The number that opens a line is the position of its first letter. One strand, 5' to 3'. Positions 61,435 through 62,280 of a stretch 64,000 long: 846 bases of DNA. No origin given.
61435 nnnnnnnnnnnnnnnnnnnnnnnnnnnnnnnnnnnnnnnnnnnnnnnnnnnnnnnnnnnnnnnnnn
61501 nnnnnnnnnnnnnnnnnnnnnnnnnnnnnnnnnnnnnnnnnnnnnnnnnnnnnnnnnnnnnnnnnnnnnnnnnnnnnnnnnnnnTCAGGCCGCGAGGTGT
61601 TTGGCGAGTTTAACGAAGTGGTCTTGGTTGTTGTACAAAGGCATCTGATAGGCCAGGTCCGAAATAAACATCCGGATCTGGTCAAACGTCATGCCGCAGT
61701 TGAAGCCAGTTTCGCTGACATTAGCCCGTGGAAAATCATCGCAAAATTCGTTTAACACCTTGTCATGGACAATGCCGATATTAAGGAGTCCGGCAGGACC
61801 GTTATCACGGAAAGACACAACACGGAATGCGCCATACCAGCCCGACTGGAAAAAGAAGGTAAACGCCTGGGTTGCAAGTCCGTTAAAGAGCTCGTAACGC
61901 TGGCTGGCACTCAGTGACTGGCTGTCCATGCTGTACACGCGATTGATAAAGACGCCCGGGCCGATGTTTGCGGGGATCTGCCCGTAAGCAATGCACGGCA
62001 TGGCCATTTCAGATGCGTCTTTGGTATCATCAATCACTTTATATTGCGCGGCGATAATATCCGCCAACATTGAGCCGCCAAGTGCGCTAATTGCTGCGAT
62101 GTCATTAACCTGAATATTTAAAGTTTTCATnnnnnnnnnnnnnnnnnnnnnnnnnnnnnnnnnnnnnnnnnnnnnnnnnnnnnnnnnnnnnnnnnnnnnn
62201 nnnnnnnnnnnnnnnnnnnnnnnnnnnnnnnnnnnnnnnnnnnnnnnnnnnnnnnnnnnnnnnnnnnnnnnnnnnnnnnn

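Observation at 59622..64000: Convergent block of nine or more small uncharacterised genes next to the transfer operon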

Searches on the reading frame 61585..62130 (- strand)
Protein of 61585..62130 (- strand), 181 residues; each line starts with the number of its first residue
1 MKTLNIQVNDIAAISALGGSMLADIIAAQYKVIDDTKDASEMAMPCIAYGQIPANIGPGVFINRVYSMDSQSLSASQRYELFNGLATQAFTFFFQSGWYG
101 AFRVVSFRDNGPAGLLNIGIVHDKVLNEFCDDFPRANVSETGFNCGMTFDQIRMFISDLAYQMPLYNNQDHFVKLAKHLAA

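Call 6: search_protein_families(proteins=[window:61585-62130:-], library=ncbifam, max_evalue=0.1)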
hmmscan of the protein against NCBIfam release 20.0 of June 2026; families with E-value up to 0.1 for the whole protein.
window:61585-62130:- (181 aa): 0 families

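Call 7: search_protein_families(proteins=[window:61585-62130:-], library=phrogs, max_evalue=0.1)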
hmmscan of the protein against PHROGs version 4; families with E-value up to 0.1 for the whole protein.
window:61585-62130:- (181 aa): 0 families

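Call 8: search_protein_families(proteins=[window:61585-62130:-], library=padloc, max_evalue=0.1)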
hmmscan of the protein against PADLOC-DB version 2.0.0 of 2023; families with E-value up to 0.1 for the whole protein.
window:61585-62130:- (181 aa): 0 families

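Call 41: search_solved_structures(query=window:61585-62130:-, max_evalue=1)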
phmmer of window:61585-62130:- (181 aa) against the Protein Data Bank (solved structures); distinct sequences matched with E-value up to 1: 0.

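Call 46: search_dna_similar(query=window:61585-62130:-, collection=plasmids, mode=protein, rows=spread, max_rows=30, max_evalue=0.001)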
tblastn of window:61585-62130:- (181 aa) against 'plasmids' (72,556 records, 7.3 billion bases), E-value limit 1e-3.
Records with a match: 1253; places in all: 1256; records where one place covers at least 80% of the query: 1252.
Best place of each record, by identity: >=99% 205; 95-99% 9; 80-90% 58; 60-80% 980; <60% 1.
By first word of the organism name: Escherichia 450; Salmonella 342; Enterobacter 272; Klebsiella 81; Citrobacter 62; Leclercia 14; Raoultella 8; Serratia 7; Shigella 4; Morganella 2; and 8 more.
By predicted mobility (MOB-suite, as given by PLSDB): conjugative 1220; non-mobilizable 33.
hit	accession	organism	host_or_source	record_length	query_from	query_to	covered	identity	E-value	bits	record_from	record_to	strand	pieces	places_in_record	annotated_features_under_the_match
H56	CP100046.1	Shigella flexneri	Homo sapiens,stool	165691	1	181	100%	100.0%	7e-119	376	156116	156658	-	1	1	hypothetical protein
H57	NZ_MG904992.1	Escherichia coli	pig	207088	1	181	100%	100.0%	7e-119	376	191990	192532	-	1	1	hypothetical protein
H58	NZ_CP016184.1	Escherichia coli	Pig faecal swab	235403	1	181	100%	100.0%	7e-119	376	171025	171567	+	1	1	hypothetical protein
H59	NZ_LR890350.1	Escherichia coli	Homo sapiens,rectal swab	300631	1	181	100%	100.0%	7e-119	376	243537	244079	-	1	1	hypothetical protein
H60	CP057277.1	Escherichia coli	culture,Pooled cattle faecal samples ...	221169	1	181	100%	99.4%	3e-118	374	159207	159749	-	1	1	hypothetical protein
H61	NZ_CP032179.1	Citrobacter freundii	-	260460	1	181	100%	87.8%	2e-103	332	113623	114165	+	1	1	hypothetical protein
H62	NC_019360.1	Citrobacter freundii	-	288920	1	181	100%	87.3%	9e-103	330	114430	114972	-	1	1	hypothetical protein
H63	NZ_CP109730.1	Enterobacter roggenkampii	whole organism,Sink Drain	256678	1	177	98%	63.5%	2e-68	232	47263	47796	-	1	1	hypothetical protein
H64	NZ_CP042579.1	Enterobacter kobei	Homo sapiens,Whole organism,clinical ...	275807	1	177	98%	63.5%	2e-68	232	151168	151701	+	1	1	hypothetical protein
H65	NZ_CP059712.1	Enterobacter hormaechei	Homo sapiens,blood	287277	1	177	98%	63.5%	2e-68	232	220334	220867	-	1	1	hypothetical protein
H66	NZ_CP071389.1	Salmonella enterica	food additive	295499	1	177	98%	63.5%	2e-68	232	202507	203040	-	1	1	hypothetical protein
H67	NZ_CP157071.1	Enterobacter hormaechei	Homo sapiens,secretion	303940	1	177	98%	63.5%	2e-68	232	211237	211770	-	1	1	hypothetical protein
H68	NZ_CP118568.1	Enterobacter hormaechei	Homo sapiens,blood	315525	1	177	98%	63.5%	2e-68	232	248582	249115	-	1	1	hypothetical protein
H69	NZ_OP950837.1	Citrobacter freundii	Homo sapiens,rectal swab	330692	1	177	98%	63.5%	2e-68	232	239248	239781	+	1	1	hypothetical protein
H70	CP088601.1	Escherichia coli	Homo sapiens,blood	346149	1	177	98%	63.5%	2e-68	232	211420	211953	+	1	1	hypothetical protein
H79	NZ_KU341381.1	Escherichia coli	pig feces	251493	1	177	98%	61.2%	1e-66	226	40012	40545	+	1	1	hypothetical protein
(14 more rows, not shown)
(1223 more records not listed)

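Call 47: get_annotated_region(hit=H79, flank=16000)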
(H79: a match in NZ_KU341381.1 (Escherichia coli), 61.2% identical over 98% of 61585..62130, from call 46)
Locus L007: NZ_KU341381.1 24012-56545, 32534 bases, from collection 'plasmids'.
description: Escherichia coli strain SHP45 plasmid pHNSHP45-2, complete sequence
organism: Escherichia coli (NCBI taxid 562)
taxonomy: Bacteria; Pseudomonadota; Gammaproteobacteria; Enterobacterales; Enterobacteriaceae; Escherichia; Escherichia coli
host: -; source: pig feces; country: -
typing (MOB-suite, as given by PLSDB): conjugative; replicon IncHI2A,rep_cluster_1088; relaxase MOBH; mating-pair formation MPF_F
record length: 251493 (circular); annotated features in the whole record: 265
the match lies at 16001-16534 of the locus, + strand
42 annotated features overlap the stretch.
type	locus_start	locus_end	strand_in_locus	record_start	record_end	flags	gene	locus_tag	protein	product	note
CDS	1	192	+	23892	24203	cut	-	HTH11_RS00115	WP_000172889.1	hypothetical protein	-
CDS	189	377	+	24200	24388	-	-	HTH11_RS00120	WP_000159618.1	hypothetical protein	-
CDS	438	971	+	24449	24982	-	-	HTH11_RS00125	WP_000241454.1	HNH endonuclease signature motif containing protein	-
CDS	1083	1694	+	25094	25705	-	-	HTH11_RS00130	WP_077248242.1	DUF6012 family protein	-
CDS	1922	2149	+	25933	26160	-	-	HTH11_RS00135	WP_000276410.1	hypothetical protein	-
CDS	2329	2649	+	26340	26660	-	-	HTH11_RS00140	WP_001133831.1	hypothetical protein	-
CDS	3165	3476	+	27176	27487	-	-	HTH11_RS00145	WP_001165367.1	DUF957 domain-containing protein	-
CDS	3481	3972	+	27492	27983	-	-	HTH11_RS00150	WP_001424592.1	DUF3085 domain-containing protein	-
CDS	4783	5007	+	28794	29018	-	-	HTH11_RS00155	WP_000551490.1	hypothetical protein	-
CDS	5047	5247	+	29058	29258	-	-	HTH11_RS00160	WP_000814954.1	hypothetical protein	-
CDS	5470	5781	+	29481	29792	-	-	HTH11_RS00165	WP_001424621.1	hypothetical protein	-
CDS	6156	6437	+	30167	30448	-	-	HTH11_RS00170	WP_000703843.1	hypothetical protein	-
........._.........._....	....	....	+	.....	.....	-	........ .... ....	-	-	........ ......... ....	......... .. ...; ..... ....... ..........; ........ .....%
CDS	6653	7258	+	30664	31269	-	-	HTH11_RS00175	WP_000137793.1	hypothetical protein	-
CDS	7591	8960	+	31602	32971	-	-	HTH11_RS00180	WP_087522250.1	IS3-like element IS150 family transposase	GO:0006313 - DNA transposition [Evidence IEA]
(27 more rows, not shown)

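Call 49: find_homologous_proteins(query=window:61585-62130:-, max_evalue=0.001)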
Query window:61585-62130:- (181 aa): 19 proteins with E <= 0.001 among 67 candidates.
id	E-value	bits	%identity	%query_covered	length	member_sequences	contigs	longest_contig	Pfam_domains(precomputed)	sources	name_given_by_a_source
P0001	3.7e-116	403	99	100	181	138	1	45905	-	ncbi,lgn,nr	ncbi:hypothetical protein EB651_20115 [Escherichia coli]|nr:hypothetical protein [Escherichia coli]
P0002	1.1e-105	369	91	100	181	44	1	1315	-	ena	-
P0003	1.1e-103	362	90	100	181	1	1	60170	-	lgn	-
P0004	3.8e-103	360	93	100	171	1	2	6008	-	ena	-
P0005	3.8e-100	351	86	100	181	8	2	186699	-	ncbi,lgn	ncbi:hypothetical protein ACEXTD_003054 [Salmonella enterica]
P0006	4.0e-99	347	84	99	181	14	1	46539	-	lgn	-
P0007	1.1e-91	323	81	100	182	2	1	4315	-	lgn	-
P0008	7.6e-82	291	99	71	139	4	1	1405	-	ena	-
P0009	2.1e-74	267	99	69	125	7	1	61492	-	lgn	-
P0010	2.6e-73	263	100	67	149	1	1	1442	-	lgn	-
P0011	3.7e-71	256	100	63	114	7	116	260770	-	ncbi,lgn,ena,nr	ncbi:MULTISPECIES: hypothetical protein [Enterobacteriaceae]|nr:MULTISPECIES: hypothetical protein [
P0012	1.6e-67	244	64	97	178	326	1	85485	-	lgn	-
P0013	4.6e-63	230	60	98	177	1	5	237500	-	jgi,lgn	-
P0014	1.5e-50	189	99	51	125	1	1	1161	-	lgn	-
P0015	3.0e-48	182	92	54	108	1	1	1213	-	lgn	-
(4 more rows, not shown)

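Call 63: search_protein_representatives(protein=window:61585-62130:-)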
Query: 181 residues. Proteins with E-value up to 0.001 (for the whole library): 11; up to 1e-10: 7; up to 1e-30: 3. The best 11 are listed.
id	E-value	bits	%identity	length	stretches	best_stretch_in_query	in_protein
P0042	8.9e-47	175.2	47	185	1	1-173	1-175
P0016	4.4e-40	153.4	96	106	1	21-97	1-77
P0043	2.0e-38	148.0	42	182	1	1-175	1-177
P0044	7.0e-30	120.2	54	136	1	1-114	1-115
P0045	1.6e-18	83.2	46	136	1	1-134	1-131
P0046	3.4e-18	82.2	92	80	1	1-49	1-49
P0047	2.0e-12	63.4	59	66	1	42-95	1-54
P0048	6.2e-10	55.3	70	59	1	1-44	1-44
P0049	1.6e-06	44.2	76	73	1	43-76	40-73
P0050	1.2e-05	41.3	56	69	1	53-95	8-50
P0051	4.6e-04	36.2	29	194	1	41-168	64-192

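Call 66: find_encoding_contigs(protein=P0043, flank=10000, max_places=3)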
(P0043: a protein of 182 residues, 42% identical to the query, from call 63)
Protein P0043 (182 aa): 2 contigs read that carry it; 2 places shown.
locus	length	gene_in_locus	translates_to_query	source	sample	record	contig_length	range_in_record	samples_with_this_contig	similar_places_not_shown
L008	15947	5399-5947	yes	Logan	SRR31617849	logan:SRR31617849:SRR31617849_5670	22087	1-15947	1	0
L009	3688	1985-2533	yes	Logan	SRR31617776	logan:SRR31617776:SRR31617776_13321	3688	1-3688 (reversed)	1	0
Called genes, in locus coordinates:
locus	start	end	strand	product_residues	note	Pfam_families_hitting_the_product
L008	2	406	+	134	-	?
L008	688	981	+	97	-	-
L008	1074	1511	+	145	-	-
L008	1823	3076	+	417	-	-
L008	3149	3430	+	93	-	-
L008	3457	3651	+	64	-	-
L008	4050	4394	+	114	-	-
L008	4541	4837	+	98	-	-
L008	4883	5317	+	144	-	-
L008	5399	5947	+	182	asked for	-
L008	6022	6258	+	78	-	PF06006:DUF905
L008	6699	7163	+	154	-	-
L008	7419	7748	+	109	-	-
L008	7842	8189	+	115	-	-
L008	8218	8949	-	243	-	PF08378:NERD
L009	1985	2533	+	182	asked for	-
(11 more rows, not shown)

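Call 71: predict_structure(alignment_id=A2)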
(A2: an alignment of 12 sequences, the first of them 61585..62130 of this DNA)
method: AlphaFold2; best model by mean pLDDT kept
length: 181 residues; sequences in the alignment: 12
mean_pLDDT: 78.3   pTM: 0.74
mean pLDDT of the five models: 78.3, 75.3, 71.7, 71.6, 71.5
residues with pLDDT >= 90: 48; 70-90: 88; 50-70: 33; < 50: 12
segments of 3 or more residues with pLDDT < 50: 36-47
pLDDT, mean of each block of 10 residues (from residue 1): 64 72 81 55 47 78 75 77 91 86 87 77 93 88 94 91 74 80 82
secondary structure, 60 per line:
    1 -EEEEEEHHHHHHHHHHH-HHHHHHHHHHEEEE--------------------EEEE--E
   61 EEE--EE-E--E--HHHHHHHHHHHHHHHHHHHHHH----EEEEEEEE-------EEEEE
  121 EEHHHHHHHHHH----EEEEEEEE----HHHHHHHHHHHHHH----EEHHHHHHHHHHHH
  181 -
elements in order: E2-7 H8-18 H20-29 E30-33 E54-57 E60-63 H75-96 E101-108 E116-122 H123-132 E137-144 H149-162 H169-180

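Call 115: list_cluster_members(proteins=[window:61585-62130:-, window:60065-60379:-, L001:16038-17243:-, window:59622-59978:-, L001:17726-17926:+, window:62211-62648:-, window:63312-63593:-])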
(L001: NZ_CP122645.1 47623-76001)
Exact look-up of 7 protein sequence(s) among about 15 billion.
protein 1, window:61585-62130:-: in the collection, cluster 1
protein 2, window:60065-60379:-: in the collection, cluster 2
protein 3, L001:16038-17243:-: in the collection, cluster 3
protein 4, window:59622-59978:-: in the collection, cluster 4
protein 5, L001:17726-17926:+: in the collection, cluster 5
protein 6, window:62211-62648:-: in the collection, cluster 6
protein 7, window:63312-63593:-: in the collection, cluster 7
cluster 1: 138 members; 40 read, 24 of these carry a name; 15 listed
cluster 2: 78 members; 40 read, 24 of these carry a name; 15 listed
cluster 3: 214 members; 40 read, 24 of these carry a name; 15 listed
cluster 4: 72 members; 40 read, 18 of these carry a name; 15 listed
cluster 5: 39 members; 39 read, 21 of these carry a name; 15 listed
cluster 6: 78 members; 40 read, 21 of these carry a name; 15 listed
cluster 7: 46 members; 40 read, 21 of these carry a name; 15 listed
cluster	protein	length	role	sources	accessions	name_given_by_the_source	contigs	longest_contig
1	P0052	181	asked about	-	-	hypothetical protein ACV2BG_003968 [Escherichia coli] | hypothetical protein | Uncharacterized protein n=25 Tax=Enterobacterales TaxID=91347 RepID=A0A1B1IL19_ECOLX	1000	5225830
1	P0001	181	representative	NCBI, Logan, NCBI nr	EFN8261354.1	hypothetical protein EB651_20115 [Escherichia coli] | hypothetical protein [Escherichia coli]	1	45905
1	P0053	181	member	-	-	hypothetical protein HVX25_23340 (plasmid) [Escherichia coli] | Uncharacterized protein n=10 Tax=Enterobacteriaceae TaxID=543 RepID=V9SJA1_ECOLX | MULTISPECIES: hypothetical protein [Enterobacteriaceae]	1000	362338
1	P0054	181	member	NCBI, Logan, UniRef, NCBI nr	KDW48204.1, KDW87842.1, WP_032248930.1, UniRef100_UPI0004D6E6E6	hypothetical protein [Escherichia coli] | hypothetical protein n=1 Tax=Escherichia coli TaxID=562 RepID=UPI0004D6E6E6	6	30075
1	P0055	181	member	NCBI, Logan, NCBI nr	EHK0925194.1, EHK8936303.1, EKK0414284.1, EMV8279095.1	TPA: hypothetical protein L7493_003370 [Escherichia coli] | hypothetical protein [Escherichia coli]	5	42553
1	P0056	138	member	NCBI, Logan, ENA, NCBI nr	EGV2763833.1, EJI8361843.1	hypothetical protein FQI83_19005, partial [Escherichia coli] | hypothetical protein [Escherichia coli]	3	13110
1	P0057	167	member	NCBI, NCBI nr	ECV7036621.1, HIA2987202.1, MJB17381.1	hypothetical protein ZU43_14450, partial [Salmonella enterica subsp. enterica serovar ... | hypothetical protein [Salmonella enterica subsp. enterica serovar Schwarzengrund]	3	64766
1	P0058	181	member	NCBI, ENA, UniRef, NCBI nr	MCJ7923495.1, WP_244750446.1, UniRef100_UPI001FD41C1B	hypothetical protein [Escherichia coli] | hypothetical protein n=1 Tax=Escherichia coli TaxID=562 RepID=UPI001FD41C1B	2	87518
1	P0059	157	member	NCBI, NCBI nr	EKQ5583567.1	hypothetical protein P5Y78_004190, partial [Escherichia coli] | hypothetical protein [Escherichia coli]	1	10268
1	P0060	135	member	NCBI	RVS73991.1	hypothetical protein EOL01_26305, partial [Citrobacter freundii]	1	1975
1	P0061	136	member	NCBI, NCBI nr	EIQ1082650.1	hypothetical protein LUN68_004752, partial [Escherichia coli] | hypothetical protein [Escherichia coli]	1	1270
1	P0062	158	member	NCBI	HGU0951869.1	TPA: hypothetical protein ACM6YN_005296, partial [Escherichia coli]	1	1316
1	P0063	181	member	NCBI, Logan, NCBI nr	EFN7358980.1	hypothetical protein EIG13_21040 [Escherichia coli] | hypothetical protein [Escherichia coli]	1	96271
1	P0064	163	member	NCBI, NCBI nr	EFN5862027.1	hypothetical protein FQJ73_25790, partial [Escherichia coli] | hypothetical protein [Escherichia coli]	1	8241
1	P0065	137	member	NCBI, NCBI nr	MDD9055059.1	hypothetical protein LAZ03_22915, partial [Escherichia coli] | hypothetical protein [Escherichia coli]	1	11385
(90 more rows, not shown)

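Call 124: fold_search(model_id=the predicted structure, library=afdb50)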
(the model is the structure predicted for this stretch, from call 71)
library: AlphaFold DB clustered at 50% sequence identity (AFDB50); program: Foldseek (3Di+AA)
matches with E <= 10: 1037; with E <= 0.001: 4
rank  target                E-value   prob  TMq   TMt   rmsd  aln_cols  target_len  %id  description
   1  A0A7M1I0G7            4.3e-09  1.00  0.35  0.44  16.9       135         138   61  Uncharacterized protein [Klebsiella pneumoniae]
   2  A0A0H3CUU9            2.0e-04  1.00  0.55  0.73   4.4       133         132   20  Uncharacterized protein [Enterobacter cloacae subsp. cloacae (strain ATCC 13047 / DSM 30054 / NBRC 13535 / NCTC 10005 / WDCM 00083 / NCDC 2…
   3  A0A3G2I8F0            4.2e-04  1.00  0.54  0.77   3.3       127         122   17  Uncharacterized protein
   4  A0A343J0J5            7.8e-04  1.00  0.21  0.31  10.7       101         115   51  Uncharacterized protein [Escherichia coli]
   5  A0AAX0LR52            5.4e-03  1.00  0.51  0.71   4.8       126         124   16  Uncharacterized protein
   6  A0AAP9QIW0            1.5e-02  1.00  0.53  0.69   2.8       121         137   15  Uncharacterized protein [Citrobacter freundii]
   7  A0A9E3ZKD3            6.0e-02  0.72  0.29  0.08  10.5       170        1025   18  Large polyvalent protein associated domain-containing protein
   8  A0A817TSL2            9.8e-02  0.25  0.17  0.13  16.6       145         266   10  Replication-associated protein ORF2/G2P domain-containing protein [Rotaria socialis]
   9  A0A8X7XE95            1.0e-01  0.98  0.31  0.08   4.9       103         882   14  DNA polymerase kappa (Fragment) [Polypterus senegalus]
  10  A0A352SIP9            1.2e-01  0.41  0.21  0.17  10.8       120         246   12  Replication-associated protein ORF2/G2P domain-containing protein
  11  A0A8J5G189            1.6e-01  0.90  0.33  0.20  11.0       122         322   12  DNA-directed DNA polymerase [Zingiber officinale]
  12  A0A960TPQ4            1.6e-01  0.30  0.24  0.14  15.9       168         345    9  HIT family protein
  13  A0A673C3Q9            1.9e-01  0.90  0.31  0.12   8.5       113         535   13  DNA polymerase kappa [Sphaeramia orbicularis]
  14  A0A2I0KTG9            1.9e-01  0.85  0.31  0.16  11.0       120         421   16  DNA-directed DNA polymerase [Punica granatum]
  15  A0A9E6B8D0            2.0e-01  0.51  0.26  0.31  10.9       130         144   15  DNA-directed DNA polymerase (Fragment)
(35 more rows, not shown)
